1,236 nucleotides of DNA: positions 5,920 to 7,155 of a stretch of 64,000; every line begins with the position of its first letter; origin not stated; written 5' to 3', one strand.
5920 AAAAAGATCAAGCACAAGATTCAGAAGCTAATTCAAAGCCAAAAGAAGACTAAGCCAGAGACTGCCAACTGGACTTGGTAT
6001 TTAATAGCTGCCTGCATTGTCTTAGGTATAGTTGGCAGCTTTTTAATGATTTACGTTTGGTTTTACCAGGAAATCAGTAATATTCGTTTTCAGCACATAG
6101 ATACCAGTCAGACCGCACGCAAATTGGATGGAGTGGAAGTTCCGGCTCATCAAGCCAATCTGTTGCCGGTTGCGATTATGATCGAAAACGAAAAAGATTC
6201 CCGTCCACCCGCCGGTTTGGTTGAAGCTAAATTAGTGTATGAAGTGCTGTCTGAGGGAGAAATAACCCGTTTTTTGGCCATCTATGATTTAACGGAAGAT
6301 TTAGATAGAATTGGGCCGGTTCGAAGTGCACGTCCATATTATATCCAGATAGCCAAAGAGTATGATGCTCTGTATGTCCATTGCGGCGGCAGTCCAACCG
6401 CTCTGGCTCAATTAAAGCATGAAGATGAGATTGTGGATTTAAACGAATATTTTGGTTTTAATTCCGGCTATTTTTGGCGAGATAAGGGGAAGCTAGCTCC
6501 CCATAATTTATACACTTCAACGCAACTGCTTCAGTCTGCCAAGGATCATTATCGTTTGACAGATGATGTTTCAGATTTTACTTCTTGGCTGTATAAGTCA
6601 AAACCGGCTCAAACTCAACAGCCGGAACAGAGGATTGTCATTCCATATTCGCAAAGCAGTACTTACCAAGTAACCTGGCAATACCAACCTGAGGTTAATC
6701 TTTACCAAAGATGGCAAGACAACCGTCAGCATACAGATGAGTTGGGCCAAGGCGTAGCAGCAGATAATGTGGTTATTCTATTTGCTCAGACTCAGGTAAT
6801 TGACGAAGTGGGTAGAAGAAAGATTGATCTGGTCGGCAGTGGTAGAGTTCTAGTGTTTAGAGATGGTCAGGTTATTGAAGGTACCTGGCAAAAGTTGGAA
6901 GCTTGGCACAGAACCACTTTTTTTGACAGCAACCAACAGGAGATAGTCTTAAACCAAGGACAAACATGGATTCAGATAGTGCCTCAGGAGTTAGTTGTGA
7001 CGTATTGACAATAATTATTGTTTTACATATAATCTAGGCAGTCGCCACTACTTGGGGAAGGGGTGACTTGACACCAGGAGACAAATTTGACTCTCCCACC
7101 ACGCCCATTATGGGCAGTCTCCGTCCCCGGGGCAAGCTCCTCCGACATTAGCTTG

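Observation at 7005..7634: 600-bp gap between convergent genes holds three tandem promoter-to-terminator units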

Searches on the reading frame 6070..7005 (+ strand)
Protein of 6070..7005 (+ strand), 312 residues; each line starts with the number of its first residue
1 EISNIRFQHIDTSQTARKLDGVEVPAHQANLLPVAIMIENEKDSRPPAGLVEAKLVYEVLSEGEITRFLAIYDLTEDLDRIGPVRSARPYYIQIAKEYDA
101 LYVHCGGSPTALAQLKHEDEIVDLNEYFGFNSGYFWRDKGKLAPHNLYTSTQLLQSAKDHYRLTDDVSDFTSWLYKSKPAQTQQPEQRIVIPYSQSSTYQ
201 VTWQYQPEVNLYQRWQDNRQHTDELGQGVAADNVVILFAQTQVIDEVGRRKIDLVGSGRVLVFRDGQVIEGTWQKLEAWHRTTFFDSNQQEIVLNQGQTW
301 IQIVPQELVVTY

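Call 33: find_homologous_proteins(query=window:6070-7005:+, max_evalue=1e-30)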
Query window:6070-7005:+ (312 aa): 4296 proteins with E <= 1e-30 among 5546 candidates; the best 120 are listed.
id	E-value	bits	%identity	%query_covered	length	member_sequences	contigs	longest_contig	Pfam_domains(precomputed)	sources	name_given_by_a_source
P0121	1.6e-208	709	100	100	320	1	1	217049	PF11258.14,PF17479.8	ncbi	-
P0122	1.3e-114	401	60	95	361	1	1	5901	PF11258.14,PF17479.8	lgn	-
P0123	1.1e-107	378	56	95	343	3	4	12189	PF11258.14,PF17479.8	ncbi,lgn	-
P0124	4.1e-105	370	56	96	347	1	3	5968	PF11258.14,PF17479.8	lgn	-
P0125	1.9e-104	367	53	95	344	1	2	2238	PF11258.14,PF17479.8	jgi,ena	-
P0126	4.9e-103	363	54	96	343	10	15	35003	PF11258.14,PF17479.8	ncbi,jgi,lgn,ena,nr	ncbi:MAG TPA: DUF3048 domain-containing protein [bacterium]|nr:DUF3048 domain-containing protein [ba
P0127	3.7e-102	360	54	96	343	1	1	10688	PF11258.14,PF17479.8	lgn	-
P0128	4.7e-102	359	53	99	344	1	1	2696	PF11258.14,PF17479.8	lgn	-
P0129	9.0e-102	359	50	98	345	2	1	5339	PF11258.14,PF17479.8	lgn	-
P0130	2.5e-101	357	51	94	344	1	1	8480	PF11258.14,PF17479.8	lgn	-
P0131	4.1e-101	356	54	96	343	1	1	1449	PF11258.14,PF17479.8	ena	-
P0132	2.1e-100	354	51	95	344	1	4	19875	PF11258.14,PF17479.8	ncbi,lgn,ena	ncbi:MAG: DUF3048 domain-containing protein [Patescibacteria group bacterium]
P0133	4.3e-100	353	54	94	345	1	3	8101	PF11258.14,PF17479.8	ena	-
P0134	5.7e-100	353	52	95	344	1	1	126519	PF11258.14,PF17479.8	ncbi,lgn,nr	ncbi:MAG: DUF3048 domain-containing protein [Candidatus Buchananbacteria bacterium]|nr:DUF3048 domai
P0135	1.2e-99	352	53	95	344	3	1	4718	PF11258.14,PF17479.8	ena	-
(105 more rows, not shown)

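Call 34: find_encoding_contigs(protein=P0122, flank=3000, max_places=3)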
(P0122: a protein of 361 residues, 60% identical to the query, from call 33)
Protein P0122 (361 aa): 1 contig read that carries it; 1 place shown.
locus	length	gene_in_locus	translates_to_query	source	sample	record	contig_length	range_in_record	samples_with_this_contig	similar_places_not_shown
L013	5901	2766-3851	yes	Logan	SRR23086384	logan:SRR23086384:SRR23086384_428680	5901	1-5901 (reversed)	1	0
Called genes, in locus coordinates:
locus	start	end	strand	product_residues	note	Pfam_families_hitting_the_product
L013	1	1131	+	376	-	?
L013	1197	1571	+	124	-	-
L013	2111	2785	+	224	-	PF01386:Ribosomal_L25p, PF14693:Ribosomal_TL5_C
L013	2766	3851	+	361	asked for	PF11258:DUF3048, PF17479:DUF3048_C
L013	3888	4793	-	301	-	PF17827:PrmC_N, PF06325:PrmA, PF05175:MTS, PF08241:Methyltransf_11 (weak), PF13649:Methyltransf_25, PF13847:Methyltransf_31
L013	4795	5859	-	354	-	PF03462:PCRF, PF00472:RF-1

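Call 35: find_encoding_contigs(protein=P0123, flank=3000, max_places=4)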
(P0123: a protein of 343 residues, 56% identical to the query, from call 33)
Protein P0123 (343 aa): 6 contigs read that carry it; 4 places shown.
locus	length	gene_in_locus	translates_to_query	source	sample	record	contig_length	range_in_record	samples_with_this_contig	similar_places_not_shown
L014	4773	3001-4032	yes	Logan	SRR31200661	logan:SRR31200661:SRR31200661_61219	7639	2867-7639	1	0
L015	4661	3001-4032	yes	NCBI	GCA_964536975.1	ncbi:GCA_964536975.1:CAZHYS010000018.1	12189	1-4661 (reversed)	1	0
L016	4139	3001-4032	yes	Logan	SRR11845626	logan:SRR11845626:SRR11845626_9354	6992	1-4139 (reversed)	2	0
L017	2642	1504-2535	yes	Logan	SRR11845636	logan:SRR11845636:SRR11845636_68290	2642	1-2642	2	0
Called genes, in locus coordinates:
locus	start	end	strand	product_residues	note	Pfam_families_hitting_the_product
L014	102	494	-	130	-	-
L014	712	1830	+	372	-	PF01098:FTSW_RODA_SPOVE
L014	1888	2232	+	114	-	-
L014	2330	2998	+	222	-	PF01386:Ribosomal_L25p, PF14693:Ribosomal_TL5_C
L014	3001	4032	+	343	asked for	PF11258:DUF3048, PF17479:DUF3048_C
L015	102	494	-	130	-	-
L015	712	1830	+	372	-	PF01098:FTSW_RODA_SPOVE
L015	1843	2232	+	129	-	-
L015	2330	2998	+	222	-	PF01386:Ribosomal_L25p, PF14693:Ribosomal_TL5_C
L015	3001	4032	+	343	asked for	PF11258:DUF3048, PF17479:DUF3048_C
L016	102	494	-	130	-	-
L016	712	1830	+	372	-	PF01098:FTSW_RODA_SPOVE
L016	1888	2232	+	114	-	-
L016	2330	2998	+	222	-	PF01386:Ribosomal_L25p, PF14693:Ribosomal_TL5_C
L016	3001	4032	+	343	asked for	PF11258:DUF3048, PF17479:DUF3048_C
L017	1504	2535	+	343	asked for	PF11258:DUF3048, PF17479:DUF3048_C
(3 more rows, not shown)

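Call 36: find_encoding_contigs(protein=P0126, flank=3000, max_places=6)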
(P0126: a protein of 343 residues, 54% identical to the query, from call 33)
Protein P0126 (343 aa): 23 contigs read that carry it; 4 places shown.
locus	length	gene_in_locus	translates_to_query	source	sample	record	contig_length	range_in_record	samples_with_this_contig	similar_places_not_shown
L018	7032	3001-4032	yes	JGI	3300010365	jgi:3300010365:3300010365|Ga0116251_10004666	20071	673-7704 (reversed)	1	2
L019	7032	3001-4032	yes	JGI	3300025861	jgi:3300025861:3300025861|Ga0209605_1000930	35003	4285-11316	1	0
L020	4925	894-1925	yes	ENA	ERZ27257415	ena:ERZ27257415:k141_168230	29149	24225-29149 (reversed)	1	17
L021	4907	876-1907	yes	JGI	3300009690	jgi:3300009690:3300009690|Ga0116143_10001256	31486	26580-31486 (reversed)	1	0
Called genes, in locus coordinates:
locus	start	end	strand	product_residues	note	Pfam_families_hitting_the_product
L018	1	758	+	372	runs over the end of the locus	PF01098:FTSW_RODA_SPOVE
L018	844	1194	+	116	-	-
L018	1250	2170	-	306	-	PF00665:rve (weak), PF13683:rve_3 (weak)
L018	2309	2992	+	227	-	PF01386:Ribosomal_L25p, PF14693:Ribosomal_TL5_C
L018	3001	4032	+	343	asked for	PF11258:DUF3048, PF17479:DUF3048_C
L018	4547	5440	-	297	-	PF02390:Methyltransf_4 (faint), PF17827:PrmC_N, PF05175:MTS, PF06325:PrmA (weak), PF13847:Methyltransf_31, PF08242:Methyltransf_12 (faint), PF13649:Methyltransf_25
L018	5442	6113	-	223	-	PF13641:Glyco_tranf_2_3, PF00535:Glycos_transf_2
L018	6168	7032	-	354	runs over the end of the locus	PF03462:PCRF, PF00472:RF-1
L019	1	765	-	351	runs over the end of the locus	PF10555:MraY_sig1 (weak), PF00953:Glycos_transf_4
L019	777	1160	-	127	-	-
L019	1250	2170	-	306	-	PF00665:rve (weak), PF13683:rve_3 (weak)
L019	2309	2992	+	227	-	PF01386:Ribosomal_L25p, PF14693:Ribosomal_TL5_C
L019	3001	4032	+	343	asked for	PF11258:DUF3048, PF17479:DUF3048_C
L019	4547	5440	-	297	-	PF02390:Methyltransf_4 (faint), PF17827:PrmC_N, PF05175:MTS, PF06325:PrmA (weak), PF13847:Methyltransf_31, PF08242:Methyltransf_12 (faint), PF13649:Methyltransf_25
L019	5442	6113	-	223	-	PF13641:Glyco_tranf_2_3, PF00535:Glycos_transf_2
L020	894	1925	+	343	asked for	PF11258:DUF3048, PF17479:DUF3048_C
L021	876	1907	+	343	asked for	PF11258:DUF3048, PF17479:DUF3048_C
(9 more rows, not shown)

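Call 101: find_encoding_contigs(protein=P0121, flank=4000, max_places=3)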
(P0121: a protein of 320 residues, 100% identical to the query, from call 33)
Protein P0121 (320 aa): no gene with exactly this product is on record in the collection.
